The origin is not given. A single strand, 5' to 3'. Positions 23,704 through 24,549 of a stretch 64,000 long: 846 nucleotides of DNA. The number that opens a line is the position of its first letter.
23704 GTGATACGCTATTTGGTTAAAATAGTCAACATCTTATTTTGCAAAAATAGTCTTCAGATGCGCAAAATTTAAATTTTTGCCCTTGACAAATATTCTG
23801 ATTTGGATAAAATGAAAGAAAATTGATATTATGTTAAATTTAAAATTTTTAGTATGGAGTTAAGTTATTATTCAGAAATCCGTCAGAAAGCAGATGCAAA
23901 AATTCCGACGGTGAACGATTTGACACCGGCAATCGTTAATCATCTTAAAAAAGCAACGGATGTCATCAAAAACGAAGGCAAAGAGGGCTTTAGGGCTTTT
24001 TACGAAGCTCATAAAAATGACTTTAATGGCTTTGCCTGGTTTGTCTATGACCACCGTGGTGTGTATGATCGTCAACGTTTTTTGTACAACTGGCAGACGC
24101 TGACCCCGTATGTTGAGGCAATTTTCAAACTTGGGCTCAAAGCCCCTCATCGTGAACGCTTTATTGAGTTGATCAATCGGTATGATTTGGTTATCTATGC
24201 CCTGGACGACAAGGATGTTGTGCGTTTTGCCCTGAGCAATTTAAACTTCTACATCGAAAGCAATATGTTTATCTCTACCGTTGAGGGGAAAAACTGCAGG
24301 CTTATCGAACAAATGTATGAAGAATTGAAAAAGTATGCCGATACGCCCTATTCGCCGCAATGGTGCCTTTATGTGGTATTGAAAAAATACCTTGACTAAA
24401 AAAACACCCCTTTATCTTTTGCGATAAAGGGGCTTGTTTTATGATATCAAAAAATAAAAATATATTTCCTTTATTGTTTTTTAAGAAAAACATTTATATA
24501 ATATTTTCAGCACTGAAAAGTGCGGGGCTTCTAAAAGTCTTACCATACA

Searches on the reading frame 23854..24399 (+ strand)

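Call 15: search_protein_families(library=pfam, proteins=[window:23854-24399:+], max_evalue=0.1)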
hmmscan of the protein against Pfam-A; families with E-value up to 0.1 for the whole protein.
window:23854-24399:+ (181 aa): 2 families
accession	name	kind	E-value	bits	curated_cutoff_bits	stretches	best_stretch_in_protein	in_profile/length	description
PF15827.10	UPF0730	-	0.013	15.9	25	1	148-174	2-29/47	UPF0730 unknown protein family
PF01544.23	CorA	-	0.077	12.7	27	1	118-180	60-120/292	CorA-like Mg2+ transporter protein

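Call 16: search_protein_families(library=ncbifam, proteins=[window:23854-24399:+], max_evalue=0.1)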
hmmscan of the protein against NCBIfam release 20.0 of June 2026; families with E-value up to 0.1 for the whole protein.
window:23854-24399:+ (181 aa): 1 family
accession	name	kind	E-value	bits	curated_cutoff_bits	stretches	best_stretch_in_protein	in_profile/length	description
NF045840.1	SHxHSH_motif_LP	equivalog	0.037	13.1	225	1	8-144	41-171/331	HxHSH motif-containing lipoprotein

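Call 76: search_protein_families(library=padloc, proteins=[window:23854-24396:+], max_evalue=0.01)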
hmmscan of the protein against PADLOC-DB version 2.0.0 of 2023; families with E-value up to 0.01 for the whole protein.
window:23854-24396:+ (181 aa): 0 families

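Call 77: search_protein_families(library=phrogs, proteins=[window:23854-24396:+], max_evalue=0.01)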
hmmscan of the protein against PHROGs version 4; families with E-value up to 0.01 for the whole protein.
window:23854-24396:+ (181 aa): 0 families
